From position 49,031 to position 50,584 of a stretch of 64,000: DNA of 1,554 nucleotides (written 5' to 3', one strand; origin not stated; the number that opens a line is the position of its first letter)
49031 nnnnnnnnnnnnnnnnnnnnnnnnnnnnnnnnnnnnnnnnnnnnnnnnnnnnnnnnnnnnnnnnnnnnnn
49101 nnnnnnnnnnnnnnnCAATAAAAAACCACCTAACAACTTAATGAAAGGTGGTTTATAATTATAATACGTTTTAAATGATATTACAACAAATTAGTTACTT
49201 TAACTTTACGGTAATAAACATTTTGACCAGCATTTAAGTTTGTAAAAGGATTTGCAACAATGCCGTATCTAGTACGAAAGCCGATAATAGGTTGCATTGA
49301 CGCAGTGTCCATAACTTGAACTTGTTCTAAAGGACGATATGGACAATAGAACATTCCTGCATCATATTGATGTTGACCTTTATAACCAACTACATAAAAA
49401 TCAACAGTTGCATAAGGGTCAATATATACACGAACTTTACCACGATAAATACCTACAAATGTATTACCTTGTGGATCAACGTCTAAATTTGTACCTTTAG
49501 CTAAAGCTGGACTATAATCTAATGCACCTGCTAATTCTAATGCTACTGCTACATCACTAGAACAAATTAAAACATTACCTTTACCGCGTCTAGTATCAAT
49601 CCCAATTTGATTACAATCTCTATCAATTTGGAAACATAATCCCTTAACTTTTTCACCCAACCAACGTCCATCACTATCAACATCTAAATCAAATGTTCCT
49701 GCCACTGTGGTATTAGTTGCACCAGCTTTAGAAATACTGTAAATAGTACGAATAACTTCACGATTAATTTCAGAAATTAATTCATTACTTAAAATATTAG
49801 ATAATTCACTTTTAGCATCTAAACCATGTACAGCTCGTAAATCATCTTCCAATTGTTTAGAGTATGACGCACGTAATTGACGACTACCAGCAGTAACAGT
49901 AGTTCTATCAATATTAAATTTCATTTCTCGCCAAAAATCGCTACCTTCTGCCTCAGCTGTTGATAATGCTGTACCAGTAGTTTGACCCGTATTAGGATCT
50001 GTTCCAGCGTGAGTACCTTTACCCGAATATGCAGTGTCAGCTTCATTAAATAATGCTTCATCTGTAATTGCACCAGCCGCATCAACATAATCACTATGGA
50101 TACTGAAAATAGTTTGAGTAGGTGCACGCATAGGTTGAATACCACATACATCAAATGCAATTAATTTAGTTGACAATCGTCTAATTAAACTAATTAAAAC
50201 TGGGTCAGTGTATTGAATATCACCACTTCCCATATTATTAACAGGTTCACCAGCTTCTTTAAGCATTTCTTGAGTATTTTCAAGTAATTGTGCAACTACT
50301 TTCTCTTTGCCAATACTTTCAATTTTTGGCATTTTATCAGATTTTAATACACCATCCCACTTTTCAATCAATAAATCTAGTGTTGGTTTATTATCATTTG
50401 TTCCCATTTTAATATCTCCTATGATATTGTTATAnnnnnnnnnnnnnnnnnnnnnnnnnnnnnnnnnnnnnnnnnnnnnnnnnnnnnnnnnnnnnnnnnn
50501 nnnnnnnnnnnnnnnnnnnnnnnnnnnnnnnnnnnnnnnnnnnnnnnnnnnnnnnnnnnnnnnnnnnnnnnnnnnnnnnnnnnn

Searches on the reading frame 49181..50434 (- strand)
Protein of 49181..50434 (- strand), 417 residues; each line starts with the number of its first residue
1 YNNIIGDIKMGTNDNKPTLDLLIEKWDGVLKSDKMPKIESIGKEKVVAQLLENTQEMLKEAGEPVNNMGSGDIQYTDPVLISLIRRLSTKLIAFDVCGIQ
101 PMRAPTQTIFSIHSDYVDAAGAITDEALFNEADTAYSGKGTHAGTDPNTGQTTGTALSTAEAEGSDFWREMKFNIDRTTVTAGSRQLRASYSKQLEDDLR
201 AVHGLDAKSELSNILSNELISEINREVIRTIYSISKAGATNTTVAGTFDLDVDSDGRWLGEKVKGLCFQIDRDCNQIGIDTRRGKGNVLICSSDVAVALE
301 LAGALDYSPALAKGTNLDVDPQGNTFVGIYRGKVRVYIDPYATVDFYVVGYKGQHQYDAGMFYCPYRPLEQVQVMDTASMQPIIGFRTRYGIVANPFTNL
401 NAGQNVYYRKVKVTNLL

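Call 33: search_protein_families(library=phrogs, proteins=[window:49181-50434:-], max_evalue=0.00001)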
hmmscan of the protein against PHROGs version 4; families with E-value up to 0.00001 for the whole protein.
window:49181-50434:- (417 aa): 2 families
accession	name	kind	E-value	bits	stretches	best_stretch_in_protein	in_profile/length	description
phrog_138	-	head and packaging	4.6e-129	432.3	1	21-416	5-443/444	major head protein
phrog_28442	-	unknown function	3.4e-08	33.2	0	280-397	470-583/604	-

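Call 34: search_dna_similar(query=window:49181-50434:-, collection=phages, mode=protein, max_rows=12)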
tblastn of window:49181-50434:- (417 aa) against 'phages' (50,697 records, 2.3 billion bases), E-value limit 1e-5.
Records with a match: 2593; places in all: 4028; records where one place covers at least 80% of the query: 2088.
Best place of each record, by identity: <60% 2593.
By first word of the organism name: Escherichia 671; Synechococcus 389; Klebsiella 332; Salmonella 203; Vibrio 136; Shigella 89; Aeromonas 86; Acinetobacter 71; Cyanophage 61; Enterobacter 58; and 61 more.
By host as written in the record: - 466; Escherichia coli 282; Klebsiella pneumoniae 115; Synechococcus 107; Escherichia coli O157:H7 39; Synechococcus sp. 38; Salmonella enterica 29; Synechococcus sp. WH7803 28; and 575 more.
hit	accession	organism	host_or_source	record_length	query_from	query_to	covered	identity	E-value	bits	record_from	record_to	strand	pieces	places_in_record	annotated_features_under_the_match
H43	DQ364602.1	Stenotrophomonas phage Smp14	-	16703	9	417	98%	51.4%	3e-127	410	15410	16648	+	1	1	gp23: GP23-major capsid protein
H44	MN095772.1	Stenotrophomonas phage Moby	Stenotrophomonas maltophilia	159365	9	417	98%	51.4%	3e-127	410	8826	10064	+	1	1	major capsid protein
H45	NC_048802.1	Stenotrophomonas phage Moby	Stenotrophomonas maltophilia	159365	9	417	98%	51.4%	3e-127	410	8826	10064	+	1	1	major head protein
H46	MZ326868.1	Stenotrophomonas phage Marzo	Stenotrophomonas maltophilia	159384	9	417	98%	51.4%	3e-127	410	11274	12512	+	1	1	major capsid protein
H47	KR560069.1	Stenotrophomonas phage IME-SM1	Stenotrophomonas sp.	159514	9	417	98%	51.4%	3e-127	410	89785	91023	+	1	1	major capsid protein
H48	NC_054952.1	Stenotrophomonas phage IME-SM1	Stenotrophomonas sp.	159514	9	417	98%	51.4%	3e-127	410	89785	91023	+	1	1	major head protein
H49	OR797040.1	Stenotrophomonas phage vB_SmaM_Bhz51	Stenotrophomonas maltophilia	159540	9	417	98%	51.4%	3e-127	410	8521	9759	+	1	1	putative major head protein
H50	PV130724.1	Stenotrophomonas phage Yut3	Stenotrophomonas maltophilia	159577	9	417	98%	51.4%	3e-127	410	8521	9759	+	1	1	major head protein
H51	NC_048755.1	Stenotrophomonas phage YB07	Stenotrophomonas maltophilia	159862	9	417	98%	51.4%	3e-127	410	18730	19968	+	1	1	major head protein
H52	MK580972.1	Stenotrophomonas phage YB07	Stenotrophomonas maltophilia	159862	9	417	98%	51.4%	3e-127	410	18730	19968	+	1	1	major head protein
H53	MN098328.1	Stenotrophomonas phage Mendera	Stenotrophomonas maltophilia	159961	9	417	98%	51.4%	3e-127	410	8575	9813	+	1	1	major capsid protein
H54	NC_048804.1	Stenotrophomonas phage Mendera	Stenotrophomonas maltophilia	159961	9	417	98%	51.4%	3e-127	410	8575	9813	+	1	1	major head protein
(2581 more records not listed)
